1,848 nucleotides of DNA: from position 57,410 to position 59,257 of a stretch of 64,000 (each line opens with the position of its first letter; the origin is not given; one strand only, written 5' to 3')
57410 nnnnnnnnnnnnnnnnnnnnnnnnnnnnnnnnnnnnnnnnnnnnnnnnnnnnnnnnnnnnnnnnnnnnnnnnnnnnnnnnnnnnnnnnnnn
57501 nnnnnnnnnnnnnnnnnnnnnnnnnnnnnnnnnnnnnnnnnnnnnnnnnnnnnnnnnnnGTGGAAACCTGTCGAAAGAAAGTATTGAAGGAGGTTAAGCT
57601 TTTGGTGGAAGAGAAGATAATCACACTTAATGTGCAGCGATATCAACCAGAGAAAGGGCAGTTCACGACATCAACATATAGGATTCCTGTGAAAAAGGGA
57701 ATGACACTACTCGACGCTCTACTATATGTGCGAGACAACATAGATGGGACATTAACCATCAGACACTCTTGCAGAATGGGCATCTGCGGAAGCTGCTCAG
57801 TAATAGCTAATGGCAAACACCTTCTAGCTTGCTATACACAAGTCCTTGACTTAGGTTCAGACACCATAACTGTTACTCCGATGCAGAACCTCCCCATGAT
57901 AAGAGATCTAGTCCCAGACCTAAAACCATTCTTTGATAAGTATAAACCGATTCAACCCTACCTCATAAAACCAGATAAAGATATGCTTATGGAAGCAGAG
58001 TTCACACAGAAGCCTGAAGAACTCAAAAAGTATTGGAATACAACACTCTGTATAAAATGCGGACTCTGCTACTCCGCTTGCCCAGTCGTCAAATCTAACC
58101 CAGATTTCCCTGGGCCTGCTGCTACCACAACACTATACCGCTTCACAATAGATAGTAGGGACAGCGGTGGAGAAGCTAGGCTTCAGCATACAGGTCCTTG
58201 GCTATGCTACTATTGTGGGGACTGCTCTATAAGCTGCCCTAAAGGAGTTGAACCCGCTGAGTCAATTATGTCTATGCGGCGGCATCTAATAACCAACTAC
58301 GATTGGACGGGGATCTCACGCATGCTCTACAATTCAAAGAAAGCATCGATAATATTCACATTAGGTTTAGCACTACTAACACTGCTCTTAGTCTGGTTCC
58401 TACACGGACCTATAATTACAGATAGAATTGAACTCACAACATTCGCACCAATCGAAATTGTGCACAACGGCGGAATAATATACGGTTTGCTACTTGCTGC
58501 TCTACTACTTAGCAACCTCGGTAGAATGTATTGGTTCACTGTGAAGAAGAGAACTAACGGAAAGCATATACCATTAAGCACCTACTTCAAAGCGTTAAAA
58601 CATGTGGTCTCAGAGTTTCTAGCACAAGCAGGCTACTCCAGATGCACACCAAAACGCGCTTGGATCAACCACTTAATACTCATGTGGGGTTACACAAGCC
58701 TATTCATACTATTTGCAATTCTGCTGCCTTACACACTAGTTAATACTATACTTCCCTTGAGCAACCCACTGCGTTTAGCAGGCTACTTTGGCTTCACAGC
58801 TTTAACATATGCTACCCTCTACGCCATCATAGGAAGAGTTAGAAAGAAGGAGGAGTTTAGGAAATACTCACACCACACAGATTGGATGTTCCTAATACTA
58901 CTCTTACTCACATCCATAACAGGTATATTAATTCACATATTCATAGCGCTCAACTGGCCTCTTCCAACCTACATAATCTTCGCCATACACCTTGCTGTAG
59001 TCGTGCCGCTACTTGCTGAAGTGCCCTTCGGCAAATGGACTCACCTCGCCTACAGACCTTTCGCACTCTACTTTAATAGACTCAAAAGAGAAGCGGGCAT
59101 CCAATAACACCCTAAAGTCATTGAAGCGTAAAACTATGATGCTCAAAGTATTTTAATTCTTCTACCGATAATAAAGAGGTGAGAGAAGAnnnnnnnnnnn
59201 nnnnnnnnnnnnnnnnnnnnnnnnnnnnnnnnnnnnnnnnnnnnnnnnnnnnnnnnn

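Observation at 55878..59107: Complex-II-like pair in which the Fe-S subunit is fused to a NarI/DsrM-like six-helix membrane domain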

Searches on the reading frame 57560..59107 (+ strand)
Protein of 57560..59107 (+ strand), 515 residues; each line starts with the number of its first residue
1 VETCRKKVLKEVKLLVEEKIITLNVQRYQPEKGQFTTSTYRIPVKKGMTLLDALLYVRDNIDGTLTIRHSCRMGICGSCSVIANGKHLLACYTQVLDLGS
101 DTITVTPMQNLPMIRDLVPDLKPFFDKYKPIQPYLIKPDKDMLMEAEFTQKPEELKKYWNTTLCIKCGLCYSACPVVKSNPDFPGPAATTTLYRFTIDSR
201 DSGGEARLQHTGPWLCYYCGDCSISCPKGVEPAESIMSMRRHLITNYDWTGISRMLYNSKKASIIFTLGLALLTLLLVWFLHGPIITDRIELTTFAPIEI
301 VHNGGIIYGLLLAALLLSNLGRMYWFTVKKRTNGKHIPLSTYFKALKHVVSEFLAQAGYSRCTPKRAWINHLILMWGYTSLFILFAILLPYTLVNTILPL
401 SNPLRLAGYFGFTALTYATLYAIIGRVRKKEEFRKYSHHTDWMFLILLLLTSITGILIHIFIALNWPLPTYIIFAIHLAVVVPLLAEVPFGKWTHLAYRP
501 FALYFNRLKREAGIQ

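Call 3: search_protein_families(library=pfam, proteins=[window:57560-59107:+], max_evalue=1)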
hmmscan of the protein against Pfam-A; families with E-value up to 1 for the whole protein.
window:57560-59107:+ (515 aa): 18 families
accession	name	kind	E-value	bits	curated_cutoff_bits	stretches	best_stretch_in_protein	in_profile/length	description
PF13085.11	Fer2_3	-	3.2e-29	101.5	27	1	22-125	1-106/107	2Fe-2S iron-sulfur cluster binding domain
PF13183.11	Fer4_8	-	1.3e-10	42.1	27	1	163-230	4-68/68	4Fe-4S dicluster domain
PF13534.11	Fer4_17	-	2e-07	31.9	22.2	1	164-230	2-60/61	4Fe-4S dicluster domain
PF12838.12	Fer4_7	-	3e-07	31.2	27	1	164-230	2-52/52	4Fe-4S dicluster domain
PF13237.11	Fer4_10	-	4.2e-06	27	25.5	2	159-227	4-53/53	4Fe-4S dicluster domain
PF00037.32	Fer4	-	7.4e-06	26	21.1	1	158-176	2-20/24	4Fe-4S binding domain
PF13187.11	Fer4_9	-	8.8e-06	26.1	27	2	164-229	2-50/52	4Fe-4S dicluster domain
PF13484.11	Fer4_16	-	1.2e-05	26.4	30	1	164-228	2-65/66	4Fe-4S double cluster binding domain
PF00111.32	Fer2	-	3.5e-05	24.1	21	1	38-84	6-48/77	2Fe-2S iron-sulfur cluster binding domain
PF14697.11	Fer4_21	-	0.00014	22.4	35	1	161-176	38-53/59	4Fe-4S dicluster domain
PF12837.12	Fer4_6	-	0.00018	21.7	25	1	158-176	3-21/24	4Fe-4S binding domain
PF12797.12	Fer4_2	-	0.0011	19.2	24.5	1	157-176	3-22/22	4Fe-4S binding domain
PF12800.12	Fer4_4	-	0.015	16.1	24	1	162-176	2-16/17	4Fe-4S binding domain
PF25160.1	LdpA_Fe-S-bd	-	0.026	14.7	27.6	0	215-229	27-41/49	LdpA Fe-S cluster-binding domain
PF13510.11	Fer2_4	-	0.062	13.8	22.8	1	42-95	13-71/82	2Fe-2S iron-sulfur cluster binding domain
PF02665.19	Nitrate_red_gam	-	0.29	11.2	22.9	1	412-463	94-145/217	Nitrate reductase gamma subunit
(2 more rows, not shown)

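Call 4: search_protein_families(library=ncbifam, proteins=[window:57560-59107:+], max_evalue=1)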
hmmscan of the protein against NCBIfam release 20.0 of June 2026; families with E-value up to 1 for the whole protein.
window:57560-59107:+ (515 aa): 68 families (the best 25 are shown)
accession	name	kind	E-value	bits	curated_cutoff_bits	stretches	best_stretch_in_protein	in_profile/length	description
NF009226.0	PRK12576.1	equivalog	6.2e-75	252.5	344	1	16-242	5-236/317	succinate dehydrogenase/fumarate reductase iron-sulfur subunit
NF004616.0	PRK05950.1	subfamily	7.4e-73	244.6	228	1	19-245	4-235/238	succinate dehydrogenase iron-sulfur subunit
TIGR00384.1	dhsB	subfamily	2.8e-68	229.7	88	1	25-239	1-221/222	succinate dehydrogenase and fumarate reductase iron-sulfur protein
NF009051.0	PRK12385.1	equivalog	2.3e-61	207.3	333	1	17-238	3-227/244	succinate dehydrogenase/fumarate reductase iron-sulfur subunit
NF009227.0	PRK12577.1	equivalog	4.2e-51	173.6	349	1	21-248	3-243/330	succinate dehydrogenase/fumarate reductase iron-sulfur subunit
NF004898.0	PRK06259.1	equivalog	8.9e-42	143.3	385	1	19-241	2-214/488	fumarate reductase (CoM/CoB) subunit TfrB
NF009225.0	PRK12575.1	subfamily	3.2e-40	138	443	1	22-244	6-231/235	succinate dehydrogenase/fumarate reductase iron-sulfur subunit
NF038018.1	qmoC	equivalog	1.8e-38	133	300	1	164-505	20-360/360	quinone-interacting membrane-bound oxidoreductase complex subunit QmoC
NF010071.0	PRK13552.1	equivalog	4.3e-36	124.4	264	1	19-245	3-237/241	fumarate reductase iron-sulfur subunit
NF042952.1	MFR_FeS_SdhB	equivalog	8.3e-32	110.5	600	1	37-243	17-231/320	8-methylmenaquinol:fumarate reductase iron-sulfur subunit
NF009052.0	PRK12386.1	equivalog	5.5e-29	101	256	1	23-243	7-231/255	succinate dehydrogenase/fumarate reductase iron-sulfur subunit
NF006391.0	PRK08640.1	equivalog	3.8e-28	98.1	244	1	17-243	3-239/254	succinate dehydrogenase iron-sulfur subunit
NF005746.0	PRK07570.1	subfamily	2.9e-14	52.9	243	1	25-245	7-242/250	succinate dehydrogenase/fumarate reductase iron-sulfur subunit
NF008369.0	PRK11168.1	equivalog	3.1e-11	42.8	278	1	162-245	11-89/401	anaerobic glycerol-3-phosphate dehydrogenase subunit C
NF011607.0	PRK15033.1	subfamily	6.5e-10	38.5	524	1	215-504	68-372/389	tricarballylate utilization 4Fe-4S protein TcuB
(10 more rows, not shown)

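Call 5: find_homologous_proteins(query=window:57560-59107:+, max_evalue=0.00001)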
Query window:57560-59107:+ (515 aa): 1080 proteins with E <= 0.00001 among 8000 candidates; the best 120 are listed.
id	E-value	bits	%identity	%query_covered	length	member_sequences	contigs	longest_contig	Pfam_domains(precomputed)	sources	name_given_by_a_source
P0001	0.0e+0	1164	100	97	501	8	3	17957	PF00037.33,PF13484.12,PF12838.13,PF13534.12,PF13237.12,PF13183.12,PF13187.12,PF13085.12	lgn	-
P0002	9.1e-298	1006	84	96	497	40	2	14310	PF00037.33,PF13484.12,PF12838.13,PF13534.12,PF13237.12,PF13183.12,PF13187.12,PF13085.12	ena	-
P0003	7.1e-297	1003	84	97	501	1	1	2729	PF12838.13,PF13534.12,PF13237.12,PF13183.12,PF13187.12,PF13085.12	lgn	-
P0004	6.0e-274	928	77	96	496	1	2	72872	PF00111.33,PF00037.33,PF12838.13,PF13534.12,PF13237.12,PF13183.12,PF13187.12,PF13085.12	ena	-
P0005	2.8e-267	906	76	96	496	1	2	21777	PF00111.33,PF00037.33,PF13484.12,PF12838.13,PF13534.12,PF13237.12,PF13183.12,PF13187.12,PF13085.12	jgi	-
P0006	1.2e-262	891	73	96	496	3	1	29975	PF00111.33,PF00037.33,PF13484.12,PF12838.13,PF13534.12,PF13237.12,PF13183.12,PF13187.12,PF13085.12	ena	-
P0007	7.6e-129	449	55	67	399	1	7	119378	PF12838.13,PF25160.2,PF13237.12,PF13183.12,PF13187.12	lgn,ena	-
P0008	2.1e-127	444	53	72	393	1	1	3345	PF12838.13,PF13237.12,PF13183.12,PF13187.12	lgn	-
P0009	2.2e-127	444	54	70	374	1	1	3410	PF13484.12,PF12838.13,PF13534.12,PF25160.2,PF13237.12,PF13183.12,PF13187.12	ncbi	-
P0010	5.2e-126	440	54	69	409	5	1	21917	PF12838.13,PF13534.12,PF25160.2,PF13237.12,PF13183.12,PF13187.12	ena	-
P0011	7.6e-126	439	55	70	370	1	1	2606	PF12838.13,PF13534.12,PF25160.2,PF13237.12,PF13183.12,PF13187.12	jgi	jgi:ferredoxin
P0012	7.1e-125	436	52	70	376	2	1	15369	PF13484.12,PF12838.13,PF13534.12,PF25160.2,PF13237.12,PF13183.12,PF13187.12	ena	-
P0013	9.5e-125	435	52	70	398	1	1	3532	PF12838.13,PF25160.2,PF13237.12,PF13183.12,PF13187.12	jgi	jgi:ferredoxin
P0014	3.1e-123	430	55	69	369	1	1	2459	PF13484.12,PF12838.13,PF13534.12,PF13237.12,PF13183.12,PF13187.12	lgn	-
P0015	5.2e-123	430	54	69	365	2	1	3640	PF13484.12,PF12838.13,PF13534.12,PF13237.12,PF13183.12,PF13187.12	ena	-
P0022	1.9e-99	352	64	44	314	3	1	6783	PF00111.33,PF00037.33,PF13484.12,PF12838.13,PF13237.12,PF13183.12,PF13085.12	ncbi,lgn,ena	-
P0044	1.4e-88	316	46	67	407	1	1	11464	PF02665.20,PF13484.12,PF12838.13,PF13534.12,PF25160.2,PF13237.12,PF13183.12,PF13187.12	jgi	jgi:nitrate reductase gamma subunit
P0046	7.4e-88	314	45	67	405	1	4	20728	PF02665.20,PF12838.13,PF13534.12,PF25160.2,PF13237.12,PF13183.12,PF13187.12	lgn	-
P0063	1.3e-85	306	44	67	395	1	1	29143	PF02665.20,PF12838.13,PF25160.2,PF13183.12,PF13187.12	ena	-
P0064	1.5e-85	306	45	67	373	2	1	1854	PF02665.20,PF12838.13,PF13534.12,PF25160.2,PF13183.12,PF13187.12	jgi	-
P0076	1.3e-84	303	55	47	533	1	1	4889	PF13534.12,PF02754.22,PF13183.12,PF13187.12,PF13085.12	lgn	-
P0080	3.2e-84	302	45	67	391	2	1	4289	PF02665.20,PF12838.13,PF13183.12,PF13187.12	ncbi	-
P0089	3.0e-83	299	44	67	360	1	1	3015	PF02665.20,PF12838.13,PF13183.12,PF13187.12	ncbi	-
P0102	3.0e-82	295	44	67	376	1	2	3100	PF02665.20,PF13534.12,PF25160.2,PF13237.12,PF13183.12,PF13187.12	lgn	-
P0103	3.2e-82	295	55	44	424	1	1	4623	PF00111.33,PF12838.13,PF13534.12,PF02754.22,PF13183.12,PF13187.12,PF13085.12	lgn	-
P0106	5.0e-82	294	41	70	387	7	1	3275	PF02665.20,PF13484.12,PF12838.13,PF13534.12,PF25160.2,PF13237.12,PF13183.12,PF13187.12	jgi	-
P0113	1.5e-81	293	42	70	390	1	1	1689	PF02665.20,PF12838.13,PF13534.12,PF25160.2,PF13237.12,PF13183.12,PF13187.12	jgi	jgi:ferredoxin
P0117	2.4e-81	292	41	70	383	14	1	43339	PF02665.20,PF13183.12,PF13187.12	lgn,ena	-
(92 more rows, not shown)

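Call 8: find_encoding_contigs(protein=P0004, flank=8000, max_places=3)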
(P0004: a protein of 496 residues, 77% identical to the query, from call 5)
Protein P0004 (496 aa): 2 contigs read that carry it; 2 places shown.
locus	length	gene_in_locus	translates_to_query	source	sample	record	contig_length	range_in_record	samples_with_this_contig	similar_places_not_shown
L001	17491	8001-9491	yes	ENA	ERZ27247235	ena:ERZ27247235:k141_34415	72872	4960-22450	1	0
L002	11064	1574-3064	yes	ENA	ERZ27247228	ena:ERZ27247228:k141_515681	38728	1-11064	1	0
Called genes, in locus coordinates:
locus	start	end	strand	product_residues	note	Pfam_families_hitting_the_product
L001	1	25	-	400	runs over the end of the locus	PF07690:MFS_1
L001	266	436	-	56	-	-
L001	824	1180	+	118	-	PF13650:Asp_protease_2, PF13975:gag-asp_proteas (weak)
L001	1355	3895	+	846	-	PF00384:Molybdopterin, PF01568:Molydop_binding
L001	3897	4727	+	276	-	PF13247:Fer4_11, PF12838:Fer4_7 (weak), PF13187:Fer4_9 (weak), PF14697:Fer4_21 (weak), PF25160:LdpA_Fe-S-bd (weak), PF00037:Fer4, PF12797:Fer4_2 (weak), PF13620:CarboxypepD_reg, +3 more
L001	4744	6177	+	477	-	-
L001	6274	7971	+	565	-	PF00890:FAD_binding_2, PF07992:Pyr_redox_2 (faint), PF02910:Succ_DH_flav_C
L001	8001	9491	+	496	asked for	PF00111:Fer2 (weak), PF13085:Fer2_3, PF00037:Fer4 (weak), PF13237:Fer4_10, PF12838:Fer4_7 (weak), PF13183:Fer4_8, PF13187:Fer4_9 (weak), PF13534:Fer4_17 (weak)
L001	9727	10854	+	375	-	PF00266:Aminotran_5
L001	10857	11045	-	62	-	PF04909:Amidohydro_2 (weak)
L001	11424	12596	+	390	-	PF02608:Bmp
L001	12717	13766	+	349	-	PF02653:BPD_transp_2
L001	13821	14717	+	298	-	PF02653:BPD_transp_2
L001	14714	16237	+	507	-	PF00005:ABC_tran, PF13304:AAA_21 (faint), PF00005:ABC_tran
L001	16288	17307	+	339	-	PF08240:ADH_N, PF16912:Glu_dehyd_C, PF00107:ADH_zinc_N, PF13602:ADH_zinc_N_2 (weak)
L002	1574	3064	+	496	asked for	PF00111:Fer2 (weak), PF13085:Fer2_3, PF00037:Fer4 (weak), PF13237:Fer4_10, PF12838:Fer4_7 (weak), PF13183:Fer4_8, PF13187:Fer4_9 (weak), PF13534:Fer4_17 (weak)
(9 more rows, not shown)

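Call 9: find_encoding_contigs(protein=P0007, flank=8000, max_places=4)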
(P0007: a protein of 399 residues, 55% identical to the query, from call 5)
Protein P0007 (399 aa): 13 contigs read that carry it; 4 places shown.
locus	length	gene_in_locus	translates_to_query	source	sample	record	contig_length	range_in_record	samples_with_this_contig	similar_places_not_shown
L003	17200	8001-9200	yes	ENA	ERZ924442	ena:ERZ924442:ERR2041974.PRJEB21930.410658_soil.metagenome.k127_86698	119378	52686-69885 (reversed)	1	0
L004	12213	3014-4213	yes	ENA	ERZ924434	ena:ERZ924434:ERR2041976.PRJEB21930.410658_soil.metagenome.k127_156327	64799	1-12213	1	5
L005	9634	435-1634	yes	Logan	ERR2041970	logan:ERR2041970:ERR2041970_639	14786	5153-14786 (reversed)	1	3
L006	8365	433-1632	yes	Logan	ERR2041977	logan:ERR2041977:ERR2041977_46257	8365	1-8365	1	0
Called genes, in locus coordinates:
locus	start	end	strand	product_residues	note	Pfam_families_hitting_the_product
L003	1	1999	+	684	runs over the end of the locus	PF00141:peroxidase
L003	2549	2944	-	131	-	-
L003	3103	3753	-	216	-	-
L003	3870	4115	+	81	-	PF01206:TusA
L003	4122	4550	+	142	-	PF02662:FlpD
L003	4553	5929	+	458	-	PF01134:GIDA (weak), PF07992:Pyr_redox_2 (weak), PF12831:FAD_oxidored, PF13450:NAD_binding_8 (weak), PF00037:Fer4 (weak), PF13187:Fer4_9 (weak), PF13237:Fer4_10 (weak), PF07992:Pyr_redox_2, +6 more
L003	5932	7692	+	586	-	PF00890:FAD_binding_2 (weak), PF01134:GIDA (weak), PF07992:Pyr_redox_2, PF12831:FAD_oxidored, PF13237:Fer4_10, PF14697:Fer4_21, PF25160:LdpA_Fe-S-bd, PF00037:Fer4, +6 more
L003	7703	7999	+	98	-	-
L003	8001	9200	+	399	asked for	PF25160:LdpA_Fe-S-bd (faint), PF13183:Fer4_8 (weak), PF13237:Fer4_10 (weak), PF12838:Fer4_7 (weak), PF13187:Fer4_9 (weak)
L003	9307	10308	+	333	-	PF01244:Peptidase_M19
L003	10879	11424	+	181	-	PF13298:LigD_N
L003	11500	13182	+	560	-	PF04055:Radical_SAM (weak)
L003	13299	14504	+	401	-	PF27840:ScmC (weak)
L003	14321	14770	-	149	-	-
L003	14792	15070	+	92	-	PF01925:TauE (weak)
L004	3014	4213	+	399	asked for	PF25160:LdpA_Fe-S-bd (faint), PF13183:Fer4_8 (weak), PF13237:Fer4_10 (weak), PF12838:Fer4_7 (weak), PF13187:Fer4_9 (weak)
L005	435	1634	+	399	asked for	PF25160:LdpA_Fe-S-bd (faint), PF13183:Fer4_8 (weak), PF13237:Fer4_10 (weak), PF12838:Fer4_7 (weak), PF13187:Fer4_9 (weak)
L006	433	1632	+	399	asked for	PF25160:LdpA_Fe-S-bd (faint), PF13183:Fer4_8 (weak), PF13237:Fer4_10 (weak), PF12838:Fer4_7 (weak), PF13187:Fer4_9 (weak)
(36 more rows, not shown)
